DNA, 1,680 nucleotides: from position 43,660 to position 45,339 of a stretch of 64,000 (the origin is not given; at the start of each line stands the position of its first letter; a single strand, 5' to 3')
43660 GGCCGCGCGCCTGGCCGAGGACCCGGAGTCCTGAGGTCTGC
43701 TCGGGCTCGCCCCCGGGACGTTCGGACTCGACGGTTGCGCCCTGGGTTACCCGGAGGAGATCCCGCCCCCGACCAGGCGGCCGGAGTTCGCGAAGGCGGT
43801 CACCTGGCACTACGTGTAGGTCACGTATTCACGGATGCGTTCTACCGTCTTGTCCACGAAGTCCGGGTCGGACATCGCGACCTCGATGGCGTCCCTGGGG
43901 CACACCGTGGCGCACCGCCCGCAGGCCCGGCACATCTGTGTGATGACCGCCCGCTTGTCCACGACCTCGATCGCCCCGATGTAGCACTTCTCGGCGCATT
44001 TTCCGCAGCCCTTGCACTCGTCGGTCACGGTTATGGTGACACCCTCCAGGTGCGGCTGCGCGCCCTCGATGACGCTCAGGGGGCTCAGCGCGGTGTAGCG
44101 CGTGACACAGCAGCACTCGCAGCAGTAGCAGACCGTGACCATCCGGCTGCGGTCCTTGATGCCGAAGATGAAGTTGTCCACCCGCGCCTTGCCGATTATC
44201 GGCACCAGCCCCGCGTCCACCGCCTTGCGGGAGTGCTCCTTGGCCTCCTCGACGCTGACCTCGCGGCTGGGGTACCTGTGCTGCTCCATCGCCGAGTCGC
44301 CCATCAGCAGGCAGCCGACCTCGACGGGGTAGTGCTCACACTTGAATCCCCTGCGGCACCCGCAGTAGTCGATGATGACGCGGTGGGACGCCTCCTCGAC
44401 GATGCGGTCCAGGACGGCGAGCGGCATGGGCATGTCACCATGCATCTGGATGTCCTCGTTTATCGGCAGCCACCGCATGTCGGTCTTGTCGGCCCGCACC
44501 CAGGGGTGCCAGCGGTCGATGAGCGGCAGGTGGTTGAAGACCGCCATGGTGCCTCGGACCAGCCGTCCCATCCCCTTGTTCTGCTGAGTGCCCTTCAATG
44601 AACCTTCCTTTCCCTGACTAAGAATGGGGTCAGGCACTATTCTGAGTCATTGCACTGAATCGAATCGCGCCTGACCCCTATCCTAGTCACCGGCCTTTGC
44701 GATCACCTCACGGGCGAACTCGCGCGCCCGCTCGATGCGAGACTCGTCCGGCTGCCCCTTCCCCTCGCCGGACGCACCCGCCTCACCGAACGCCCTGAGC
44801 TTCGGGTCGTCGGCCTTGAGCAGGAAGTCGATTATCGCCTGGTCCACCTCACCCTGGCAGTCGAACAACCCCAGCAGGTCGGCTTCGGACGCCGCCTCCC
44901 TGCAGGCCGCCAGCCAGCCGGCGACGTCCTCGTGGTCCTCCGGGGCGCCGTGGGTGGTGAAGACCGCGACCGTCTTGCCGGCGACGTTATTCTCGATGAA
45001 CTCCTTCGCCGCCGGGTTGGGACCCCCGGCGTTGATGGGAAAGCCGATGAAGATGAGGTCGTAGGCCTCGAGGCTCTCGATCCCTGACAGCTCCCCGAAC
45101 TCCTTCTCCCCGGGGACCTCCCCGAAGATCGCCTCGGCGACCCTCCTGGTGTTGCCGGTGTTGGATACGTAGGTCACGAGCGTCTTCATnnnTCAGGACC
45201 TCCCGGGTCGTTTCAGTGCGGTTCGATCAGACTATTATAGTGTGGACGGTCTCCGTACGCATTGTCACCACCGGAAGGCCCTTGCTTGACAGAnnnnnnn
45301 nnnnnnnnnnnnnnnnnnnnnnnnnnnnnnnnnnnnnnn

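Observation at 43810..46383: Three paralogs of an uncharacterised polycysteine (C-x-CC-x-CCC) Fe-S protein family, two flanking a flavodoxin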

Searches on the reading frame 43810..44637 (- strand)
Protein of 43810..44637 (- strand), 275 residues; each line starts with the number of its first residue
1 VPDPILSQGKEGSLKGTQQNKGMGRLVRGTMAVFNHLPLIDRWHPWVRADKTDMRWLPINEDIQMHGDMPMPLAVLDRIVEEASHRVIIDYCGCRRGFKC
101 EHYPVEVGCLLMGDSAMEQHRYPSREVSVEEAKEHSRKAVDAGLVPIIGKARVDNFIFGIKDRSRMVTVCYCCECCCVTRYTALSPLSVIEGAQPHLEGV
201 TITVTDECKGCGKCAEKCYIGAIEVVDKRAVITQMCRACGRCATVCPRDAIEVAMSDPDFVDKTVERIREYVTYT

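Call 3: search_protein_families(library=pfam, proteins=[window:43810-44637:-], max_evalue=1)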
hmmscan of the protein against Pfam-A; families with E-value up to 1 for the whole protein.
window:43810-44637:- (275 aa): 10 families
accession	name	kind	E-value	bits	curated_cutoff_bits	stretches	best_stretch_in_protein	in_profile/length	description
PF00037.32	Fer4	-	4.9e-10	39.2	21.1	2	232-252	4-24/24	4Fe-4S binding domain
PF12838.12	Fer4_7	-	2.2e-06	28.5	27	2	208-250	2-52/52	4Fe-4S dicluster domain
PF13187.11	Fer4_9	-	4e-06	27.2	27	1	207-251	1-52/52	4Fe-4S dicluster domain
PF14697.11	Fer4_21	-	5.1e-06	27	35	1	205-252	5-58/59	4Fe-4S dicluster domain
PF25160.1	LdpA_Fe-S-bd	-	5.6e-05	23.3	27.6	1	222-253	17-45/49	LdpA Fe-S cluster-binding domain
PF13237.11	Fer4_10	-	0.00076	19.8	25.5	1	205-247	6-53/53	4Fe-4S dicluster domain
PF12837.12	Fer4_6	-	0.0011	19.2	25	2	233-251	6-24/24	4Fe-4S binding domain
PF13484.11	Fer4_16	-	0.0018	19.5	30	2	236-254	2-20/66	4Fe-4S double cluster binding domain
PF12797.12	Fer4_2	-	0.032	14.7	24.5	2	231-247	5-21/22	4Fe-4S binding domain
PF13183.11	Fer4_8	-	0.099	13.6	27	1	231-249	49-67/68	4Fe-4S dicluster domain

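Call 4: search_protein_families(library=ncbifam, proteins=[window:43810-44637:-], max_evalue=1)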
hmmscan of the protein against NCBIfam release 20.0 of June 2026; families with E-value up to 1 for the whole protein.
window:43810-44637:- (275 aa): 53 families (the best 25 are shown)
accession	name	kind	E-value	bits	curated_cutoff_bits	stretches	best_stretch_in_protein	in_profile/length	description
NF038196.1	ferrodoxin_EFR1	subfamily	1.6e-12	48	75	1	201-254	179-232/242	EFR1 family ferrodoxin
NF040770.1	hetero_SS_HdrA2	exception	5.8e-09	34.6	1100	1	198-268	568-640/777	CoB-CoM heterodisulfide reductase HdrA2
TIGR04105.1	FeFe_hydrog_B1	subfamily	1.3e-08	33.9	450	1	187-252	92-160/462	monomeric [FeFe] hydrogenase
NF043069.1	T4HPD_activ_SAM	equivalog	3.5e-08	33.2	425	1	204-256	49-102/299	trans-4-hydroxy-L-proline dehydratase activase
NF058577.1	FdxA_fam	equivalog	3.6e-08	33.5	65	1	203-250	4-52/52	4Fe-4S ferredoxin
NF010368.0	PRK13795.1-3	equivalog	2.8e-07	29.2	588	1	206-247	587-628/635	hypothetical protein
NF045874.1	Vhu_polyferre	exception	8.9e-07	28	600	1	182-267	102-190/381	F420-non-reducing hydrogenase associated-polyferredoxin VhuB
NF005504.0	PRK07118.1-3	equivalog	1.1e-06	28.2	437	1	205-253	218-267/293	Fe-S cluster domain-containing protein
TIGR02700.1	flavo_MJ0208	hypoth_equivalog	1.3e-06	27.9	251.35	1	205-253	147-196/234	dihydromethanopterin reductase (acceptor)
TIGR01944.1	rnfB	subfamily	6.5e-06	25.8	68.7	1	199-257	106-166/190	RnfABCDGE type electron transport complex subunit B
NF040864.1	HgcB_ferredoxin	equivalog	7.7e-06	25.7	99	1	205-255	13-65/93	mercury methylation ferredoxin HgcB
NF041891.1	hdrA_Methbact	equivalog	2.5e-05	22.7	1300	1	201-254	567-621/762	ferredoxin:CoB-CoM heterodisulfide reductase subunit HdrA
TIGR02486.1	RDH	subfamily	3.3e-05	23.9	160.35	2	232-256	203-227/314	reductive dehalogenase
TIGR03336.1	IOR_alpha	equivalog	3.5e-05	22.3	650.9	1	199-251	542-595/595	indolepyruvate ferredoxin oxidoreductase subunit alpha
NF048010.1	SfplDhtActHpsHDes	equivalog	9.6e-05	21.3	430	1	209-267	61-120/298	(2S)-3-sulfopropanediol dehydratase activating enzyme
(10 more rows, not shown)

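Call 18: find_homologous_proteins(query=window:43813-44598:-)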
Query window:43813-44598:- (262 aa): 333 proteins with E <= 0.001 among 1369 candidates; the best 120 are listed.
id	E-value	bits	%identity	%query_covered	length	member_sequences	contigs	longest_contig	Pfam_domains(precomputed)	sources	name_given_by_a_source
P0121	2.6e-179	612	100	100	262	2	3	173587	PF14697.12,PF00037.33,PF12838.13,PF13187.12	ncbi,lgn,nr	ncbi:MAG: 4Fe-4S binding protein [Actinobacteria bacterium]|nr:4Fe-4S binding protein [Actinomycetot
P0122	2.1e-159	547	87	100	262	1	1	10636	PF14697.12,PF00037.33,PF12838.13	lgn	-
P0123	1.3e-138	479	76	100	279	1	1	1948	PF00037.33,PF12838.13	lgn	-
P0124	5.3e-123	428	69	97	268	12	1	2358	PF14697.12,PF12837.13,PF00037.33,PF12838.13,PF25160.2,PF13237.12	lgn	-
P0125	4.6e-122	425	66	99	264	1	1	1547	PF14697.12,PF00037.33,PF12838.13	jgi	-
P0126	8.0e-122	424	67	97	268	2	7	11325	PF14697.12,PF12837.13,PF00037.33,PF12838.13,PF13237.12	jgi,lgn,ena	jgi:UDP-glucose 4-epimerase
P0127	8.7e-120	417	67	96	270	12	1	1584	PF00037.33,PF12838.13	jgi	jgi:UDP-glucose 4-epimerase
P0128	1.8e-119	416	64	100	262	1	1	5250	PF00037.33,PF12838.13,PF13187.12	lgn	-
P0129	2.7e-119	415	65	100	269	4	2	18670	PF14697.12,PF12837.13,PF00037.33,PF12838.13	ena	-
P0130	3.6e-119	415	66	97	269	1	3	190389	PF14697.12,PF12797.13,PF12837.13,PF00037.33,PF12838.13,PF13237.12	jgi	jgi:ferredoxin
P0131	6.5e-118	411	64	97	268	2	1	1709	PF14697.12,PF00037.33,PF12838.13,PF13237.12,PF13187.12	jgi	jgi:ferredoxin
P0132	7.7e-118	411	66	97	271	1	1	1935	PF14697.12,PF00037.33,PF12838.13,PF13237.12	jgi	jgi:UDP-glucose 4-epimerase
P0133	1.9e-115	403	65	97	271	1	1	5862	PF14697.12,PF12837.13,PF00037.33,PF12838.13,PF13237.12,PF13187.12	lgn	-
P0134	3.2e-115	402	64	100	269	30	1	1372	PF00037.33,PF12838.13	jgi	-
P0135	3.4e-115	402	64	99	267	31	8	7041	PF14697.12,PF12837.13,PF00037.33,PF12838.13,PF13237.12,PF13187.12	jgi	jgi:ferredoxin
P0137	8.9e-115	401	66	92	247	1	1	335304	PF14697.12,PF00037.33,PF12838.13,PF13237.12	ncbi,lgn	-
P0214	7.3e-103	362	61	98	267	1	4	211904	PF14697.12,PF00037.33,PF12838.13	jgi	jgi:ferredoxin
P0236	7.2e-100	352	57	98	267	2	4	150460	PF00037.33,PF12838.13,PF13187.12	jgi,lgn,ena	-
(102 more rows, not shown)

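Call 46: find_encoding_contigs(protein=P0137, flank=5000, max_places=2)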
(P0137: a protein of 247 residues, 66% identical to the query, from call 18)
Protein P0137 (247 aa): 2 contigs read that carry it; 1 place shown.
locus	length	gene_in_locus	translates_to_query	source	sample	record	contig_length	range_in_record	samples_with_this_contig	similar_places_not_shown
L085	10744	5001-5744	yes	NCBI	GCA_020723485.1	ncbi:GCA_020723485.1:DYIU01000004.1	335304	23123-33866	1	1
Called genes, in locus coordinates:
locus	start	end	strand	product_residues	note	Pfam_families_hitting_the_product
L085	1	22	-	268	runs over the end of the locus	PF27246:MJ1433_N, PF27232:MJ1433_C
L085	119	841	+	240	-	PF02596:DUF169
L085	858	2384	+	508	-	PF00890:FAD_binding_2 (weak), PF01266:DAO (weak), PF01494:FAD_binding_3 (weak), PF01946:Thi4 (weak), PF07992:Pyr_redox_2 (faint), PF12831:FAD_oxidored (weak), PF13450:NAD_binding_8, PF01593:Amino_oxidase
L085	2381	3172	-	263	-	PF00561:Abhydrolase_1, PF12697:Abhydrolase_6, PF12146:Hydrolase_4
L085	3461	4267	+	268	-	-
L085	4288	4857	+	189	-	PF03358:FMN_red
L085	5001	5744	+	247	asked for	PF13237:Fer4_10 (faint), PF12838:Fer4_7 (faint), PF14697:Fer4_21 (weak), PF00037:Fer4 (weak)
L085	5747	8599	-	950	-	PF01663:Phosphodiest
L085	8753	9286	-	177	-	PF01814:Hemerythrin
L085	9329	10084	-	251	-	PF00378:ECH_1, PF16113:ECH_2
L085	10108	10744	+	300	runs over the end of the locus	-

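Call 47: find_encoding_contigs(protein=P0214, flank=5000, max_places=2)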
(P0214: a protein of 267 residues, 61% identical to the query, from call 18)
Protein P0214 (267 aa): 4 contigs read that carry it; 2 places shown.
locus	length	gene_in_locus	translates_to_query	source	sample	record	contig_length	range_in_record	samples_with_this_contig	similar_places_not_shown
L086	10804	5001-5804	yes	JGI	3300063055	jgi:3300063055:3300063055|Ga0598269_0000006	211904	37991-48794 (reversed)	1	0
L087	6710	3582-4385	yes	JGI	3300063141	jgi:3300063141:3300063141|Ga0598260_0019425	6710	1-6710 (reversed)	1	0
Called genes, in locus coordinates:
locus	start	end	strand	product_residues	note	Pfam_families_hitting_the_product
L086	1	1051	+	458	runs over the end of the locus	PF00481:PP2C (faint), PF08239:SH3_3 (weak)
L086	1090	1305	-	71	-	-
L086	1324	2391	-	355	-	PF04389:Peptidase_M28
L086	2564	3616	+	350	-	PF14399:BtrH_N, PF16169:DUF4872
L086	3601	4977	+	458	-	PF05496:RuvB_N, PF00004:AAA, PF07728:AAA_5 (faint), PF16193:AAA_assoc_2, PF12002:MgsA_C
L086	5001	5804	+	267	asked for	PF00037:Fer4 (faint), PF12838:Fer4_7 (weak), PF14697:Fer4_21 (weak)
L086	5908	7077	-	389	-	PF02771:Acyl-CoA_dh_N, PF02770:Acyl-CoA_dh_M, PF00441:Acyl-CoA_dh_1, PF08028:Acyl-CoA_dh_2, PF22924:ACOX_C_alpha1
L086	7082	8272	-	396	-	PF00108:Thiolase_N, PF02803:Thiolase_C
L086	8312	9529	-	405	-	PF02771:Acyl-CoA_dh_N, PF02770:Acyl-CoA_dh_M, PF00441:Acyl-CoA_dh_1, PF08028:Acyl-CoA_dh_2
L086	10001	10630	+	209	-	-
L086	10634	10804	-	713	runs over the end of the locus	PF00580:UvrD-helicase, PF13245:AAA_19, PF13604:AAA_30 (faint), PF13361:UvrD_C, PF13538:UvrD_C_2, PF21196:PcrA_UvrD_tudor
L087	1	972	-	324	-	?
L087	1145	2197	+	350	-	PF14399:BtrH_N, PF16169:DUF4872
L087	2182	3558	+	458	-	PF05496:RuvB_N, PF00004:AAA, PF07728:AAA_5 (faint), PF16193:AAA_assoc_2, PF12002:MgsA_C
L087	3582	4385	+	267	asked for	PF00037:Fer4 (faint), PF12838:Fer4_7 (weak), PF14697:Fer4_21 (weak)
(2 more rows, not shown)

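Call 48: find_encoding_contigs(protein=P0236, flank=5000, max_places=2)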
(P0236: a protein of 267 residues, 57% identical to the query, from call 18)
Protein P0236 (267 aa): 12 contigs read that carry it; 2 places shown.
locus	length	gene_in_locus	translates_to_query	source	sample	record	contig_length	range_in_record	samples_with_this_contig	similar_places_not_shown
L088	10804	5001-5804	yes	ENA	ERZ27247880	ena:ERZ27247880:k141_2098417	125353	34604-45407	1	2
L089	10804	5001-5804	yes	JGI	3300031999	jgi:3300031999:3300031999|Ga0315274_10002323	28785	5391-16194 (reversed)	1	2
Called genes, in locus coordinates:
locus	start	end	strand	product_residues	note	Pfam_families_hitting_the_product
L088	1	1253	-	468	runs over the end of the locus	PF01743:PolyA_pol, PF12627:PolyA_pol_RNAbd, PF01966:HD (weak)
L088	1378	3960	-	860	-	PF02901:PFL-like, PF01228:Gly_radical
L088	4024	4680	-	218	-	PF13483:Lactamase_B_3, PF12706:Lactamase_B_2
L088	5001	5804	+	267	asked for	PF12838:Fer4_7 (faint), PF13187:Fer4_9 (weak), PF00037:Fer4 (weak)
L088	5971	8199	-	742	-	PF02811:PHP (faint), PF12228:DUF3604 (faint)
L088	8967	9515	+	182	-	PF13534:Fer4_17, PF13183:Fer4_8, PF13187:Fer4_9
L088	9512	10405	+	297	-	PF02754:CCG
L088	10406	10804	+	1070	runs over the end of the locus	PF07992:Pyr_redox_2, PF12831:FAD_oxidored (weak), PF00890:FAD_binding_2 (weak), PF07992:Pyr_redox_2, PF12831:FAD_oxidored (weak), PF13450:NAD_binding_8 (weak), PF12838:Fer4_7, PF13187:Fer4_9 (weak), +9 more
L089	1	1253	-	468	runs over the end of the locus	PF01743:PolyA_pol, PF12627:PolyA_pol_RNAbd, PF01966:HD (weak)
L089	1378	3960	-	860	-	PF02901:PFL-like, PF01228:Gly_radical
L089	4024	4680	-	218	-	PF13483:Lactamase_B_3, PF12706:Lactamase_B_2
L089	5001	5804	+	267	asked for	PF12838:Fer4_7 (faint), PF13187:Fer4_9 (weak), PF00037:Fer4 (weak)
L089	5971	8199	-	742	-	PF02811:PHP (faint), PF12228:DUF3604 (faint)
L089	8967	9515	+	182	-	PF13534:Fer4_17, PF13183:Fer4_8, PF13187:Fer4_9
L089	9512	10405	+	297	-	PF02754:CCG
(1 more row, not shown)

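Call 56: find_encoding_contigs(protein=P0122, flank=5000, max_places=2)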
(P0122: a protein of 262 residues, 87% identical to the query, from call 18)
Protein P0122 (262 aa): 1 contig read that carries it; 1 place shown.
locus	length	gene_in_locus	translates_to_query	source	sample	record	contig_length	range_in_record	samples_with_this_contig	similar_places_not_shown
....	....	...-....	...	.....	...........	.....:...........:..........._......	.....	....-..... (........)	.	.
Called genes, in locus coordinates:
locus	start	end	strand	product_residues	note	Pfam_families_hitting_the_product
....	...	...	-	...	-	-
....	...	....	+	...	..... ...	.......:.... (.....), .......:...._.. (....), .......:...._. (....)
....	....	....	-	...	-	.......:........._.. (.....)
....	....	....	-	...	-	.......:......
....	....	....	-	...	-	-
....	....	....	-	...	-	-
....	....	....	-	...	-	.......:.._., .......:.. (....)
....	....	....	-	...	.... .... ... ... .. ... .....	-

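Call 91: search_protein_families(library=pfam, proteins=[L094:9915-10823:+], max_evalue=0.001)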
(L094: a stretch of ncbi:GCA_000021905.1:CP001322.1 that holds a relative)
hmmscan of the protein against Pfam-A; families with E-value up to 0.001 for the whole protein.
L094:9915-10823:+ (302 aa): 8 families
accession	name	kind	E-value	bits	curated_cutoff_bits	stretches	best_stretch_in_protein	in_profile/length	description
PF00037.32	Fer4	-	3e-08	33.6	21.1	1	258-277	2-21/24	4Fe-4S binding domain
PF25160.1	LdpA_Fe-S-bd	-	1.8e-07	31.2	27.6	1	239-283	7-47/49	LdpA Fe-S cluster-binding domain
PF14697.11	Fer4_21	-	5.1e-07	30.2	35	1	232-280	5-58/59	4Fe-4S dicluster domain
PF13237.11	Fer4_10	-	3.1e-06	27.5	25.5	1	231-275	5-53/53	4Fe-4S dicluster domain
PF13187.11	Fer4_9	-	9.7e-06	26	27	1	234-277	1-50/52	4Fe-4S dicluster domain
PF12837.12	Fer4_6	-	6.1e-05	23.2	25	0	257-276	2-21/24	4Fe-4S binding domain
PF12838.12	Fer4_7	-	8.2e-05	23.4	27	1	234-276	1-50/52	4Fe-4S dicluster domain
PF12797.12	Fer4_2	-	0.00011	22.4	24.5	1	259-275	5-21/22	4Fe-4S binding domain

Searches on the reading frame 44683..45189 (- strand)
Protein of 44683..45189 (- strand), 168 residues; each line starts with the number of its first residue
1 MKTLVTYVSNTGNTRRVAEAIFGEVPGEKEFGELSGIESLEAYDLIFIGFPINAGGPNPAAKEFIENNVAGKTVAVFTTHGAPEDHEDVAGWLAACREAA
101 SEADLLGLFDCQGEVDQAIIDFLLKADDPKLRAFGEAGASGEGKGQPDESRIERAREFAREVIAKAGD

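Call 3: search_protein_families(library=pfam, proteins=[window:44683-45189:-], max_evalue=1)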
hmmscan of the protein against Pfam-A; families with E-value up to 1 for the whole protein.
window:44683-45189:- (168 aa): 5 families
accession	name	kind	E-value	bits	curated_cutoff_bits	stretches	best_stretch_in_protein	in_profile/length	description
PF12641.12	Flavodoxin_3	-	1.6e-24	87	27.5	1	4-159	1-159/160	Flavodoxin domain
PF12724.12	Flavodoxin_5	-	8.3e-11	42.8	27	1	4-121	1-124/145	Flavodoxin domain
PF12682.12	Flavodoxin_4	-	1.6e-05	24.9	24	1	37-82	68-114/155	Flavodoxin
PF00258.30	Flavodoxin_1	-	0.017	15.7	25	1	5-65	1-69/143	Flavodoxin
PF02525.22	Flavodoxin_2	-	0.059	13.5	27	1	37-80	72-115/198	Flavodoxin-like fold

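Call 4: search_protein_families(library=ncbifam, proteins=[window:44683-45189:-], max_evalue=1)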
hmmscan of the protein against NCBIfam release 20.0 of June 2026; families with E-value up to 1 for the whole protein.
window:44683-45189:- (168 aa): 15 families
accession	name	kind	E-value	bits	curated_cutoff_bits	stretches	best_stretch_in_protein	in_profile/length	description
NF045594.1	flavodox_BilS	equivalog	9.8e-16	58.1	155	2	5-119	3-117/160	flavodoxin family protein BilS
NF005501.0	PRK07116.1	subfamily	3.4e-09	36.3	198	2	37-83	72-119/161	flavodoxin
NF006736.0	PRK09267.1-2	equivalog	0.00043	20.1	202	1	2-84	3-93/161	flavodoxin FldA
NF006738.0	PRK09267.1-4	equivalog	0.00087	18.9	172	1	1-78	1-90/171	flavodoxin FldA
NF005216.0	PRK06703.1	subfamily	0.00095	19.2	127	1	1-78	2-89/151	flavodoxin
NF008316.0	PRK11104.1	equivalog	0.001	18.9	142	1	1-70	1-75/177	menaquinone-dependent protoporphyrinogen IX dehydrogenase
TIGR01752.1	flav_long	equivalog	0.001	18.7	146.75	1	4-78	3-85/167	flavodoxin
TIGR01753.1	flav_short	equivalog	0.0014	19.2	123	1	4-80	2-89/140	flavodoxin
NF006747.0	PRK09271.1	equivalog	0.0017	18.1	104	1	1-79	1-93/160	flavodoxin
NF038196.1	ferrodoxin_EFR1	subfamily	0.0019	18.3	75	1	6-78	2-76/242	EFR1 family ferrodoxin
NF005389.0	PRK06934.1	equivalog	0.0021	17.4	172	1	37-82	124-170/221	flavodoxin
TIGR01754.1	flav_RNR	hypoth_equivalog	0.0036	17.2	163.8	1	1-79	1-89/140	putative ribonucleotide reductase-associated flavodoxin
NF006739.0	PRK09267.1-5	subfamily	0.041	13.6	175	1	3-78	4-87/168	flavodoxin FldA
NF006735.0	PRK09267.1-1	equivalog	0.047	13.5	315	1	5-89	6-94/176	flavodoxin FldA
NF006737.0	PRK09267.1-3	equivalog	0.13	11.9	238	1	5-79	6-88/174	flavodoxin FldA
